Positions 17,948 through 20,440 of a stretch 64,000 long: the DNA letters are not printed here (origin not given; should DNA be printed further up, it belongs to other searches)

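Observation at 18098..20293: Intronless pseudokinase fused to a Kelch propeller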

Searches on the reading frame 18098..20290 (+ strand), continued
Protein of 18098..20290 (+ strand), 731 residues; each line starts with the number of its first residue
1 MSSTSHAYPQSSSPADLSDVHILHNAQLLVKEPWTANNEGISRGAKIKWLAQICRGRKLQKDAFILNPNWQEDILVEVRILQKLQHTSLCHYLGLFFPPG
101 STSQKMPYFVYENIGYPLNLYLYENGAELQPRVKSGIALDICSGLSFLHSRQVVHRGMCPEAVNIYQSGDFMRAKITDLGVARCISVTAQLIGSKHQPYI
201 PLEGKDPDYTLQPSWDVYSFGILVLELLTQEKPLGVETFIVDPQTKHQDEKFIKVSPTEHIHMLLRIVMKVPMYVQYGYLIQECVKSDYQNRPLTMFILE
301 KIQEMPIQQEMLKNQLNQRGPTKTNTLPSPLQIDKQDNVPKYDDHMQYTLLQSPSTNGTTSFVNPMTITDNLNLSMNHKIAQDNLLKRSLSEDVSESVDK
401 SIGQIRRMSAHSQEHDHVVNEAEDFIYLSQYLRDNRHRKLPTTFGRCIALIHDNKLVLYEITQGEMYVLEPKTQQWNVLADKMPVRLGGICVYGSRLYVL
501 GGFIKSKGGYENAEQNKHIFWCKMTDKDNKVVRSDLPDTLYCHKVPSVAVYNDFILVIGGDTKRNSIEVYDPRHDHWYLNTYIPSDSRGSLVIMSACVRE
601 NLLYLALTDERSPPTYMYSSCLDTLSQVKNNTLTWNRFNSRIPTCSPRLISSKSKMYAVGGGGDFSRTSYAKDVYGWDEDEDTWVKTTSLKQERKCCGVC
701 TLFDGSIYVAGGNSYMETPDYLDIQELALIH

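Call 19: find_homologous_proteins(query=A1, max_evalue=10)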
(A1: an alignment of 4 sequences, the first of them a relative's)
Query A1 (4 sequences) (731 aa, profile of the alignment): 183 proteins with E <= 10 among 5817 candidates; the best 120 are listed.
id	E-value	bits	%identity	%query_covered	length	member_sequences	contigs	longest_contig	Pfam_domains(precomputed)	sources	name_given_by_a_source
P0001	0.0e+0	1653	100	100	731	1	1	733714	PF07714.24,PF00069.32,PF13418.13,PF13964.13,PF24681.2,PF13415.13,PF01344.32,PF25210.2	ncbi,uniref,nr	ncbi:Serine/threonine-protein kinase PLK4-like [Oopsacas minuta]|uniref:Serine/threonine-protein kin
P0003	0.0e+0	1651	83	100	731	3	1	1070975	PF07714.24,PF00069.32,PF07646.22,PF13418.13,PF24681.2,PF13415.13,PF01344.32,PF25210.2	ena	-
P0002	0.0e+0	1650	87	100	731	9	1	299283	PF07714.24,PF00069.32,PF13964.13,PF24681.2,PF13415.13,PF01344.32,PF25210.2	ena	-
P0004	3.0e-293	993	71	63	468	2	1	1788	PF07646.22,PF13418.13,PF13964.13,PF24681.2,PF13415.13,PF01344.32,PF25210.2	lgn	-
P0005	5.3e-32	129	28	31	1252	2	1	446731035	PF27233.1,PF07714.24,PF00069.32,PF10140.16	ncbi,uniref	ncbi:uncharacterized protein [Rutidosis leptorrhynchoides]|uniref:uncharacterized protein isoform X2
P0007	7.6e-8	49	32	23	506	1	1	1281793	PF07714.24,PF00069.32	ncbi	ncbi:unnamed protein product, partial [Closterium sp. Yama58-4]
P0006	3.8e-7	47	36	15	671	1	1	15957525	PF07714.24,PF00069.32,PF00403.33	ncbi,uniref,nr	ncbi:Serine threonine kinase [Olea europaea subsp. europaea]|uniref:Serine threonine kinase n=1 Tax=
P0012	2.2e-6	44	32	21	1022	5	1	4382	PF07714.24,PF00069.32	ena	-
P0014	5.1e-6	43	28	29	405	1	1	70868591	PF07714.24,PF00069.32,PF07645.22,PF00008.34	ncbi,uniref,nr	ncbi:hypothetical protein L6452_36831 [Arctium lappa]|uniref:Uncharacterized protein n=1 Tax=Arctium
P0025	5.9e-6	43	27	34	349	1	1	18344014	PF07714.24,PF00069.32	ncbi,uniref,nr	ncbi:wall-associated receptor kinase-like 1 [Cynara cardunculus var. scolymus]|uniref:wall-associate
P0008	1.2e-5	42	36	15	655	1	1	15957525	PF07714.24,PF00069.32,PF00403.33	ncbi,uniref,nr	ncbi:Serine threonine kinase [Olea europaea subsp. europaea]|uniref:Serine threonine kinase n=1 Tax=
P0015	1.6e-5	41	27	25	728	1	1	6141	PF07714.24,PF00069.32,PF03109.23,PF03793.25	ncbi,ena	-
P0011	2.0e-5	41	36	15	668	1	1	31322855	PF07714.24,PF00069.32,PF00403.33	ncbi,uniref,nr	ncbi:probable LRR receptor-like serine/threonine-protein kinase At1g51880 [Olea europaea var. sylves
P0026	3.7e-5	40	29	24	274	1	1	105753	PF07714.24,PF00069.32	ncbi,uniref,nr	ncbi:hypothetical protein PIB30_028879 [Stylosanthes scabra]|uniref:Protein kinase domain-containing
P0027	5.1e-5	40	28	31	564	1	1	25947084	PF07714.24,PF00069.32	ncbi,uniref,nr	ncbi:wall-associated receptor kinase-like 10 [Cynara cardunculus var. scolymus]|uniref:wall-associat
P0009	5.5e-5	40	33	22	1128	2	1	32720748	PF07714.24,PF23598.2,PF00069.32,PF13516.13,PF24758.2,PF24141.2,PF00560.40,PF08263.18,PF12799.14,PF13855.13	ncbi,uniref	ncbi:uncharacterized protein [Primulina huaijiensis]|uniref:uncharacterized protein n=1 Tax=Primulin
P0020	7.4e-5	39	27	31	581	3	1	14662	PF07714.24,PF00069.32,PF03109.23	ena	-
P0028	8.5e-5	39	27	35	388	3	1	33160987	PF07714.24,PF00069.32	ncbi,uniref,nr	ncbi:Protein kinase 2B, chloroplastic [Olea europaea subsp. europaea]|uniref:non-specific serine/thr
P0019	1.5e-4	38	27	31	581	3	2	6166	PF07714.24,PF00069.32,PF03109.23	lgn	-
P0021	1.5e-4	38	36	15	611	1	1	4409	PF07714.24,PF00069.32,PF03109.23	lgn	-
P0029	2.0e-4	38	29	23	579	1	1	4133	PF07714.24,PF00069.32,PF03109.23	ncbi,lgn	-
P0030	2.4e-4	38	25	21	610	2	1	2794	PF07714.24,PF00069.32,PF10140.16,PF12330.15,PF03109.23,PF07387.18,PF14531.13,PF01163.29,PF01636.30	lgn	-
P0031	2.6e-4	37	28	38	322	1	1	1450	PF07714.24,PF00069.32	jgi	-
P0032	2.8e-4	37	30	22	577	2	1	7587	PF07714.24,PF00069.32,PF03109.23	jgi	jgi:hypothetical protein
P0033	3.1e-4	37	26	35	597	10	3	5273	PF07714.24,PF00069.32,PF03109.23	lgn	-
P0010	3.7e-4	37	32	22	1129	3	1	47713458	PF07714.24,PF23598.2,PF00069.32,PF13516.13,PF24758.2,PF24141.2,PF00560.40,PF08263.18,PF12799.14,PF13855.13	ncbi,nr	ncbi:hypothetical protein C2S51_037282 [Perilla frutescens var. frutescens]|nr:hypothetical protein 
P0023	4.0e-4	37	30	25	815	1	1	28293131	PF07714.24,PF00069.32,PF01453.31,PF00954.26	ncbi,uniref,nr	ncbi:hypothetical protein PR202_ga16557 [Eleusine coracana subsp. coracana]|uniref:non-specific seri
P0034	4.9e-4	37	27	32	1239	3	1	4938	PF07714.24,PF00069.32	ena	-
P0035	4.9e-4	37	27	25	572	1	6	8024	PF07714.24,PF00069.32,PF03109.23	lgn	-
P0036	6.6e-4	36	30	23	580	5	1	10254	PF07714.24,PF00069.32,PF03109.23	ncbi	-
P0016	6.6e-4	36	28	38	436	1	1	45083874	PF07714.24,PF00069.32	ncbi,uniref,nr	ncbi:hypothetical protein Vadar_024439 [Vaccinium darrowii]|uniref:Uncharacterized protein n=1 Tax=V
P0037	6.6e-4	36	27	31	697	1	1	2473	PF07714.24,PF00069.32,PF13947.12,PF07645.22,PF12947.14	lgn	-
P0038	1.1e-3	35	29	22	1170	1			PF07714.24,PF23598.2,PF00069.32,PF24758.2,PF00560.40,PF03109.23,PF12799.14,PF13855.13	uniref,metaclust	uniref:Receptor kinase-like protein Xa21 n=2 Tax=Leersia perrieri TaxID=77586 RepID=A0A0D9WRK6_9ORYZ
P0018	1.6e-3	35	31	24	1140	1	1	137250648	PF07714.24,PF23598.2,PF00069.32,PF13516.13,PF24758.2,PF24141.2,PF00560.40,PF08263.18,PF12799.14,PF13855.13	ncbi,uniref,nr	ncbi:probable LRR receptor-like serine/threonine-protein kinase At4g36180 [Lotus japonicus]|uniref:p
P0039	1.7e-3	35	37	13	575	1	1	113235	PF07714.24,PF00069.32,PF00560.40,PF12799.14,PF13855.13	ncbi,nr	ncbi:hypothetical protein CLOP_g8959 [Closterium sp. NIES-67]|nr:hypothetical protein CLOP_g8959 [Cl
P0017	1.7e-3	35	31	22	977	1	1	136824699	PF07714.24,PF23598.2,PF00069.32,PF24758.2,PF24141.2,PF00560.40,PF08263.18,PF12799.14,PF13855.13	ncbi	ncbi:hypothetical protein AHAS_Ahas17G0220100 [Arachis hypogaea]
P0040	1.8e-3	35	30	21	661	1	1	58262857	PF07714.24,PF00069.32,PF01657.23,PF11883.14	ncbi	ncbi:hypothetical protein Ancab_039995 [Ancistrocladus abbreviatus]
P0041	2.4e-3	34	26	25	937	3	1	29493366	PF07714.24,PF23598.2,PF00069.32,PF24758.2,PF00560.40,PF03109.23,PF12799.14,PF13855.13,PF23211.1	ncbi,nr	ncbi:receptor kinase-like protein Xa21 [Citrus sinensis]|nr:receptor kinase-like protein Xa21 [Citru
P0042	3.4e-3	34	25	31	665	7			PF07714.24,PF00069.32,PF01657.23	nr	nr:cysteine-rich receptor-like protein kinase 10 [Quercus suber]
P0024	3.7e-3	34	25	33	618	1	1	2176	PF07714.24,PF23598.2,PF00069.32,PF00560.40,PF08263.18,PF12799.14,PF13855.13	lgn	-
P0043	3.9e-3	34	27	27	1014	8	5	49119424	PF07714.24,PF23598.2,PF00069.32,PF13516.13,PF24758.2,PF25019.1,PF00560.40,PF08263.18,PF12799.14,PF13855.13,PF23211.1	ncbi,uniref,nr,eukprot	ncbi:hypothetical protein AAZX31_03G085000 [Glycine max]|uniref:probable LRR receptor-like serine/th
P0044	4.2e-3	33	29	21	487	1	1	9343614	PF07714.24,PF00069.32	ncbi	ncbi:hypothetical protein ACFE04_020182 [Oxalis oulophora]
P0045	5.2e-3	33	29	23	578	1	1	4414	PF07714.24,PF00069.32,PF03109.23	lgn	-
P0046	5.3e-3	33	32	23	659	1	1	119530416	PF07714.24,PF23598.2,PF00069.32,PF00560.40,PF12799.14,PF13855.13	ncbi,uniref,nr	ncbi:probable LRR receptor-like serine/threonine-protein kinase At3g47570 isoform X2 [Arachis durane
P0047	5.8e-3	33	26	22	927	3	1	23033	PF13176.13,PF24885.2,PF13428.13,PF13374.13,PF14559.13,PF07714.24,PF00069.32,PF17874.8,PF00515.35,PF03109.23,PF13424.13,PF13432.13,PF13181.13,PF07719.24,PF01636.30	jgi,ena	-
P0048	6.0e-3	33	29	22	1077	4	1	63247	PF07714.24,PF23598.2,PF00069.32,PF24758.2,PF00560.40,PF08263.18,PF12799.14,PF13855.13,PF23211.1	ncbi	ncbi:probable LRR receptor-like serine/threonine-protein kinase [Tanacetum coccineum]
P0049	6.3e-3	33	28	22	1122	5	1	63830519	PF07714.24,PF23598.2,PF00069.32,PF24758.2,PF24141.2,PF00560.40,PF03109.23,PF08263.18,PF12799.14,PF13855.13,PF23211.1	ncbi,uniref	ncbi:hypothetical protein ACJRO7_015018 [Eucalyptus globulus]|uniref:non-specific serine/threonine p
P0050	7.6e-3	33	24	33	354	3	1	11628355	PF07714.24,PF00069.32,PF17667.8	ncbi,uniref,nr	ncbi:serine/threonine-protein kinase HT1-like [Iris pallida]|uniref:non-specific serine/threonine pr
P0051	8.7e-3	32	30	21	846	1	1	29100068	PF07714.24,PF00069.32,PF08276.18,PF11883.14,PF01453.31,PF00954.26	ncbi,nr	ncbi:G-type lectin S-receptor-like serine/threonine-protein kinase At1g11410 [Euphorbia peplus]|nr:G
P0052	1.5e-2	32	25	25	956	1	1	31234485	PF23598.2,PF24758.2,PF08263.18,PF13855.13,PF23211.1,PF07714.24,PF00069.32,PF13516.13,PF25019.1,PF00560.40,PF03109.23,PF12799.14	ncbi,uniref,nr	ncbi:protein kinase domain-containing protein [Citrus sinensis]|uniref:Protein kinase domain-contain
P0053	1.6e-2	32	31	13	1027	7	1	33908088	PF07714.24,PF23598.2,PF00069.32,PF24758.2,PF00560.40,PF08263.18,PF12799.14,PF13855.13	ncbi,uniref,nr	ncbi:probable LRR receptor-like serine/threonine-protein kinase At3g47570 [Vigna unguiculata]|uniref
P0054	1.6e-2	31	34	18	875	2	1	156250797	PF07714.24,PF23598.2,PF00069.32,PF24758.2,PF00560.40,PF08263.18,PF12799.14,PF13855.13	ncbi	ncbi:hypothetical protein AHAS_Ahas19G0077200 [Arachis hypogaea]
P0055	1.6e-2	31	25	25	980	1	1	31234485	PF23598.2,PF24758.2,PF08263.18,PF25013.1,PF13855.13,PF23211.1,PF07714.24,PF00069.32,PF13516.13,PF25019.1,PF00560.40,PF03109.23,PF12799.14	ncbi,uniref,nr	ncbi:protein kinase domain-containing protein [Citrus sinensis]|uniref:Protein kinase domain-contain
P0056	1.7e-2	31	27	25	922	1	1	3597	PF07714.24,PF00069.32,PF03109.23,PF14531.13,PF01636.30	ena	-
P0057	1.7e-2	31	27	29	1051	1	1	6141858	PF07714.24,PF23598.2,PF00069.32,PF00560.40,PF08263.18,PF12799.14,PF13855.13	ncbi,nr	ncbi:hypothetical protein K1719_012792 [Acacia pycnantha]|nr:hypothetical protein K1719_012792 [Acac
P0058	1.7e-2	31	25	31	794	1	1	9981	PF07714.24,PF00069.32,PF03109.23,PF01636.30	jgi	-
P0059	1.9e-2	31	25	25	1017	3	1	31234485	PF23598.2,PF24758.2,PF08263.18,PF13855.13,PF23211.1,PF07714.24,PF00069.32,PF13516.13,PF25019.1,PF00560.40,PF03109.23,PF12799.14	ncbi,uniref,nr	ncbi:protein kinase domain-containing protein [Citrus sinensis]|uniref:Protein kinase domain-contain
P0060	2.0e-2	31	29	22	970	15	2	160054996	PF07714.24,PF23598.2,PF00069.32,PF00560.40,PF08263.18,PF12799.14,PF13855.13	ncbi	ncbi:hypothetical protein HN873_066346 [Arachis hypogaea]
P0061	2.0e-2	31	26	22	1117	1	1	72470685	PF07714.24,PF23598.2,PF00069.32,PF24758.2,PF00560.40,PF03109.23,PF08263.18,PF12799.14,PF13855.13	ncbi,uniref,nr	ncbi:putative receptor-like protein kinase At3g47110 [Eucalyptus grandis]|uniref:putative receptor-l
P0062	2.1e-2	31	31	15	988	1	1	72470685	PF07714.24,PF23598.2,PF00069.32,PF00560.40,PF03109.23,PF08263.18,PF12799.14,PF13855.13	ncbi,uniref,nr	ncbi:receptor kinase-like protein Xa21 [Eucalyptus grandis]|uniref:receptor kinase-like protein Xa21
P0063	2.1e-2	31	33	19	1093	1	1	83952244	PF07714.24,PF23598.2,PF00069.32,PF24758.2,PF24141.2,PF00560.40,PF03109.23,PF12799.14,PF13855.13,PF23211.1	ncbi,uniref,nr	ncbi:hypothetical protein EUGRSUZ_C03742 [Eucalyptus grandis]|uniref:Uncharacterized protein n=2 Tax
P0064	2.3e-2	31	31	16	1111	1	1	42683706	PF07714.24,PF00069.32,PF24758.2,PF00560.40,PF03109.23,PF12799.14,PF13855.13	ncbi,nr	ncbi:hypothetical protein BT93_C1253 [Corymbia citriodora subsp. variegata]|nr:hypothetical protein 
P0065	2.5e-2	31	28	22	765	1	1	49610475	PF07714.24,PF00069.32,PF00704.35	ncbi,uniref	ncbi:hypothetical protein ACH5RR_006676 [Cinchona calisaya]|uniref:Uncharacterized protein n=1 Tax=C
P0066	3.5e-2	30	29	14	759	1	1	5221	PF06293.21,PF07714.24,PF00069.32,PF17667.8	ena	-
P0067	3.5e-2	30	23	36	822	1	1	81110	PF07714.24,PF00069.32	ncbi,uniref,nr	ncbi:G-type lectin S-receptor-like serine/threonine-protein kinase SD2-5 [Dioscorea cayenensis subsp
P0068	3.7e-2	30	28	18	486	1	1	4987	PF07714.24,PF00069.32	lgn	-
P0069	4.1e-2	30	33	13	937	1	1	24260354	PF07714.24,PF23598.2,PF00069.32,PF24758.2,PF00560.40,PF12799.14,PF13855.13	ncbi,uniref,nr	ncbi:probable LRR receptor-like serine/threonine-protein kinase At3g47570 [Argentina anserina]|unire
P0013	4.1e-2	30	29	28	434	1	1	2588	PF07714.24,PF00069.32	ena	-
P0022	4.3e-2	30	27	22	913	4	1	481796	PF07714.24,PF00069.32,PF03109.23,PF01636.30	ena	-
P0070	4.3e-2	30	27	22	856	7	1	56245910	PF07714.24,PF23598.2,PF00069.32,PF00560.40,PF03109.23,PF12799.14,PF13855.13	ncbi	ncbi:hypothetical protein ACB094_08G026400 [Castanea mollissima]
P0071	5.6e-2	30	27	22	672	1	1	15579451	PF07714.24,PF00069.32,PF22812.1,PF01657.23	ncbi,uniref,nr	ncbi:cysteine-rich receptor-like protein kinase 10 [Herrania umbratica]|uniref:Cysteine-rich recepto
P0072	5.7e-2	30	31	21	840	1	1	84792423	PF07714.24,PF00069.32,PF08276.18,PF01453.31,PF00954.26,PF00024.33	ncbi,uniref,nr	ncbi:hypothetical protein Cni_G16469 [Canna indica]|uniref:Receptor-like serine/threonine-protein ki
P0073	6.0e-2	30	31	15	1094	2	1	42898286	PF07714.24,PF23598.2,PF00069.32,PF24758.2,PF00560.40,PF03109.23,PF12799.14,PF13855.13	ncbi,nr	ncbi:hypothetical protein BT93_B1096 [Corymbia citriodora subsp. variegata]|nr:hypothetical protein 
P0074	6.2e-2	30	29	16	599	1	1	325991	PF07714.24,PF00069.32,PF00560.40,PF12799.14,PF13855.13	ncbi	ncbi:unnamed protein product [Closterium sp. NIES-53]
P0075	6.5e-2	29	28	31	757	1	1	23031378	PF07714.24,PF00069.32,PF00560.40,PF08263.18,PF12799.14,PF13855.13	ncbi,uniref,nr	ncbi:unnamed protein product [Arabis nemorensis]|uniref:Protein kinase domain-containing protein n=1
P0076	6.8e-2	29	35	13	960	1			PF07714.24,PF23598.2,PF00069.32,PF24758.2,PF00560.40,PF08263.18,PF12799.14,PF13855.13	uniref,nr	uniref:receptor kinase-like protein Xa21 n=1 Tax=Erigeron canadensis TaxID=72917 RepID=UPI001CB942C4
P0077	7.0e-2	29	28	25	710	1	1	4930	PF00672.31,PF07714.24,PF00069.32,PF14827.13,PF03109.23,PF14531.13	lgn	-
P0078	7.4e-2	29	27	27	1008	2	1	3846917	PF07714.24,PF23598.2,PF00069.32,PF24758.2,PF00560.40,PF08263.18,PF12799.14,PF25013.1,PF13855.13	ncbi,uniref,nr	ncbi:probably inactive leucine-rich repeat receptor-like protein kinase At3g28040 [Chenopodium quino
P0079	7.5e-2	29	28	22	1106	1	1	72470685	PF07714.24,PF23598.2,PF00069.32,PF24758.2,PF00560.40,PF03109.23,PF12799.14,PF13855.13,PF23211.1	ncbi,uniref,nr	ncbi:probable LRR receptor-like serine/threonine-protein kinase At3g47570 [Eucalyptus grandis]|unire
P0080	8.1e-2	29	28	22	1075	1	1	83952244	PF07714.24,PF23598.2,PF00069.32,PF24758.2,PF24141.2,PF00560.40,PF03109.23,PF12799.14,PF13855.13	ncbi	ncbi:hypothetical protein EUGRSUZ_C02282, partial [Eucalyptus grandis]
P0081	8.5e-2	29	26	32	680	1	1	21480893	PF07714.24,PF00069.32,PF01657.23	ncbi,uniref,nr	ncbi:hypothetical protein OsJ_31074 [Oryza sativa Japonica Group]|uniref:Uncharacterized protein n=1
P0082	1.0e-1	29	26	21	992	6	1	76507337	PF07714.24,PF23598.2,PF00069.32,PF00560.40,PF03109.23,PF08263.18,PF12799.14,PF13855.13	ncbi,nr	ncbi:hypothetical protein C2S51_003159 [Perilla frutescens var. frutescens]|nr:hypothetical protein 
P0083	1.1e-1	29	26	23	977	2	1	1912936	PF07714.24,PF23598.2,PF00069.32,PF00560.40,PF03109.23,PF12799.14,PF13855.13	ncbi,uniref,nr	ncbi:PREDICTED: probable LRR receptor-like serine/threonine-protein kinase At3g47570 isoform X2 [Ipo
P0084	1.1e-1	29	25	21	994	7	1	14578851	PF07714.24,PF00069.32,PF10277.16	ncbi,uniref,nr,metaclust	ncbi:Protein CBG05171 [Caenorhabditis briggsae]|uniref:Protein CBG05171 n=1 Tax=Caenorhabditis brigg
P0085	1.2e-1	29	27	22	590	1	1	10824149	PF07714.24,PF00069.32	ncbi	ncbi:unnamed protein product [Calypogeia fissa]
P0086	1.4e-1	28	25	22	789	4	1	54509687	PF07714.24,PF00069.32,PF01453.31,PF00954.26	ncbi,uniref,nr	ncbi:G-type lectin S-receptor-like serine/threonine-protein kinase LECRK3 isoform X2 [Diospyros lotu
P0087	1.4e-1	28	27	23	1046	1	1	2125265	PF07714.24,PF23598.2,PF00069.32,PF24758.2,PF24141.2,PF00560.40,PF08263.18,PF12799.14,PF13855.13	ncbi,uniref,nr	ncbi:PREDICTED: putative receptor-like protein kinase At3g47110 [Ipomoea nil]|uniref:putative recept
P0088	1.4e-1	28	33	18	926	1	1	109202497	PF07714.24,PF23598.2,PF00069.32,PF00560.40,PF12799.14,PF13855.13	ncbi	ncbi:hypothetical protein AAHE18_U026300 [Arachis hypogaea]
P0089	1.4e-1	28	26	23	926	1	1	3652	PF07714.24,PF00069.32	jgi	jgi:serine/threonine protein kinase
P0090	1.5e-1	28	26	21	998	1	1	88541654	PF07714.24,PF23598.2,PF00069.32,PF00560.40,PF03109.23,PF08263.18,PF12799.14,PF13855.13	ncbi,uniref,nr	ncbi:putative leucine-rich repeat receptor-like serine/threonine-protein kinase At2g24130 [Magnolia 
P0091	1.6e-1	28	32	14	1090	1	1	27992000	PF07714.24,PF23598.2,PF00069.32,PF13516.13,PF00560.40,PF03109.23,PF08263.18,PF12799.14,PF25013.1,PF13855.13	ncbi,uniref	ncbi:Leucine-rich repeat-containing N-terminal, plant-type [Dillenia turbinata]|uniref:non-specific 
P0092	1.6e-1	28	30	25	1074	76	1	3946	PF07714.24,PF23598.2,PF00069.32,PF00560.40,PF08263.18,PF12799.14,PF13855.13,PF23211.1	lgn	-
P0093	1.6e-1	28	33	13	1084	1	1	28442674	PF07714.24,PF23598.2,PF00069.32,PF24758.2,PF00560.40,PF03109.23,PF08263.18,PF12799.14,PF13855.13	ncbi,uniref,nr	ncbi:hypothetical protein CJ030_MR4G016074 [Morella rubra]|uniref:non-specific serine/threonine prot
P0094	1.8e-1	28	26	27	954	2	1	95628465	PF07714.24,PF23598.2,PF00069.32,PF00560.40,PF08263.18,PF12799.14,PF25013.1,PF13855.13,PF23211.1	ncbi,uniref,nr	ncbi:receptor kinase-like protein Xa21 isoform X2 [Lotus japonicus]|uniref:receptor kinase-like prot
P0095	2.0e-1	28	27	21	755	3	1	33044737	PF07714.24,PF24476.2,PF00069.32,PF00560.40,PF08263.18,PF12799.14,PF13855.13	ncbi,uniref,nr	ncbi:PREDICTED: receptor protein kinase-like protein At4g34220 [Camelina sativa]|uniref:Receptor pro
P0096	2.2e-1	28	27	22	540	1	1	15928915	PF07714.24,PF00069.32,PF02439.21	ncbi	ncbi:unnamed protein product [Sphagnum compactum]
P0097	2.4e-1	28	28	24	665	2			PF07714.24,PF00069.32,PF18483.9,PF00139.27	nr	nr:L-type lectin-domain containing receptor kinase IX.1-like [Quercus suber]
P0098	2.6e-1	28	27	32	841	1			PF07714.24,PF00069.32,PF08276.18,PF01453.31,PF00954.26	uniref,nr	uniref:G-type lectin S-receptor-like serine/threonine-protein kinase At4g27290 n=1 Tax=Erigeron cana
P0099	2.6e-1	28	31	16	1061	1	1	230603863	PF07714.24,PF23598.2,PF00069.32,PF24758.2,PF00560.40,PF03109.23,PF08263.18,PF12799.14,PF13855.13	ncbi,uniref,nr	ncbi:probable LRR receptor-like serine/threonine-protein kinase At3g47570 [Vicia villosa]|uniref:pro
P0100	2.9e-1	27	24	34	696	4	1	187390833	PF07714.24,PF23598.2,PF00069.32,PF00560.40,PF08263.18,PF12799.14,PF13855.13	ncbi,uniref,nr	ncbi:hypothetical protein KP509_16G001700 [Ceratopteris richardii]|uniref:Protein kinase domain-cont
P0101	2.9e-1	27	24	25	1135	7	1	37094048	PF07714.24,PF23598.2,PF00069.32,PF13516.13,PF24758.2,PF00560.40,PF03109.23,PF08263.18,PF12799.14,PF13855.13,PF23211.1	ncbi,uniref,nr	ncbi:protein kinase domain-containing protein [Citrus sinensis]|uniref:Protein kinase domain-contain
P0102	3.1e-1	27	29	15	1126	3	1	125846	PF07714.24,PF23598.2,PF00069.32,PF24758.2,PF00560.40,PF03109.23,PF12799.14,PF13855.13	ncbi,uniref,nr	ncbi:hypothetical protein BT93_L0207 [Corymbia citriodora subsp. variegata]|uniref:non-specific seri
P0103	3.2e-1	27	28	21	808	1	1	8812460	PF07714.24,PF00069.32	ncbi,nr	ncbi:unnamed protein product [Caenorhabditis sp. 36 PRJEB53466]|nr:unnamed protein product [Caenorha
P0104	3.3e-1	27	27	23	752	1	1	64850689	PF07714.24,PF24476.2,PF00069.32,PF00560.40,PF08263.18,PF12799.14,PF13855.13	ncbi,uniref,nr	ncbi:unnamed protein product [Thlaspi arvense]|uniref:Protein kinase domain-containing protein n=1 T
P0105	3.4e-1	27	30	21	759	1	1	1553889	PF07714.24,PF24476.2,PF00069.32,PF00560.40,PF08263.18,PF13855.13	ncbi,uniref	ncbi:Receptor protein kinase-like protein [Cardamine amara subsp. amara]|uniref:Receptor protein kin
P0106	3.4e-1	27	28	25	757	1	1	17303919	PF07714.24,PF24476.2,PF00069.32,PF00560.40,PF08263.18,PF12799.14,PF13855.13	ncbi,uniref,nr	ncbi:hypothetical protein CARUB_v10006690mg [Capsella rubella]|uniref:Protein kinase domain-containi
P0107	4.0e-1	27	29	14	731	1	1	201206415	PF07714.24,PF23598.2,PF00069.32,PF00560.40,PF08263.18,PF12799.14,PF13855.13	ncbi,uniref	ncbi:putative receptor-like protein kinase At3g47110 [Henckelia pumila]|uniref:putative receptor-lik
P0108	4.1e-1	27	23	33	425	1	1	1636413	PF07714.24,PF00069.32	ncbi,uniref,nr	ncbi:serine/threonine-protein kinase sty17 [Plakobranchus ocellatus]|uniref:Serine/threonine-protein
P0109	4.2e-1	27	26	21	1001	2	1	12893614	PF07714.24,PF23598.2,PF00069.32,PF24141.2,PF00560.40,PF03109.23,PF08263.18,PF12799.14,PF13855.13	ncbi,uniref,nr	ncbi:hypothetical protein SAY87_002352 [Trapa incisa]|uniref:non-specific serine/threonine protein k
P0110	4.5e-1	27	37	13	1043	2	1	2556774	PF07714.24,PF23598.2,PF00069.32,PF13516.13,PF24758.2,PF24141.2,PF00560.40,PF08263.18,PF12799.14,PF13855.13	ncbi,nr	ncbi:hypothetical protein L7F22_059982 [Adiantum nelumboides]|nr:hypothetical protein [Adiantum nelu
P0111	4.6e-1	27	36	13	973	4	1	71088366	PF07714.24,PF23598.2,PF00069.32,PF24758.2,PF00560.40,PF03109.23,PF08263.18,PF12799.14,PF25013.1,PF13855.13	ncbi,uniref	ncbi:uncharacterized protein LOC142614959 [Castanea sativa]|uniref:uncharacterized protein LOC142614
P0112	4.6e-1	27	27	23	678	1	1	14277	PF07714.24,PF00069.32,PF17667.8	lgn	-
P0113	4.9e-1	27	29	22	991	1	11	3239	PF07714.24,PF23598.2,PF00069.32,PF24758.2,PF24141.2,PF00560.40,PF08263.18,PF12799.14,PF25013.1,PF13855.13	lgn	-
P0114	5.0e-1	27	25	34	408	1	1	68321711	PF07714.24,PF00069.32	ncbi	ncbi:hypothetical protein REPUB_Repub11eG0112600 [Reevesia pubescens]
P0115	5.3e-1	26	35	14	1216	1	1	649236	PF07714.24,PF23598.2,PF00069.32,PF24758.2,PF25019.1,PF00560.40,PF08263.18,PF12799.14,PF13855.13,PF23211.1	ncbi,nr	ncbi:hypothetical protein L7F22_013740 [Adiantum nelumboides]|nr:hypothetical protein [Adiantum nelu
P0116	5.5e-1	26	24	31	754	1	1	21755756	PF07714.24,PF00069.32,PF00560.40,PF08263.18,PF13855.13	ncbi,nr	ncbi:hypothetical protein EUTSA_v10024498mg [Eutrema salsugineum]|nr:hypothetical protein EUTSA_v100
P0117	5.6e-1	26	27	25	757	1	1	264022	PF07714.24,PF24476.2,PF23598.2,PF00069.32,PF00560.40,PF08263.18,PF12799.14,PF13855.13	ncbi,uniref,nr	ncbi:unnamed protein product [Microthlaspi erraticum]|uniref:Protein kinase domain-containing protei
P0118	6.5e-1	26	28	27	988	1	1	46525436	PF07714.24,PF23598.2,PF00069.32,PF24758.2,PF24141.2,PF00560.40,PF08263.18,PF12799.14,PF13855.13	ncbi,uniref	ncbi:hypothetical protein ACH5RR_018614 [Cinchona calisaya]|uniref:non-specific serine/threonine pro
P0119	6.6e-1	26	28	21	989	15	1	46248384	PF07714.24,PF23598.2,PF00069.32,PF00560.40,PF03109.23,PF08263.18,PF12799.14,PF13855.13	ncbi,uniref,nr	ncbi:unnamed protein product [Musa acuminata subsp. malaccensis]|uniref:non-specific serine/threonin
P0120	6.8e-1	26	27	27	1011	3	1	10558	PF07714.24,PF23598.2,PF00069.32,PF24758.2,PF00560.40,PF08263.18,PF12799.14,PF13855.13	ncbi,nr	ncbi:hypothetical protein SOVF_184060 [Spinacia oleracea]|nr:hypothetical protein SOVF_184060 [Spina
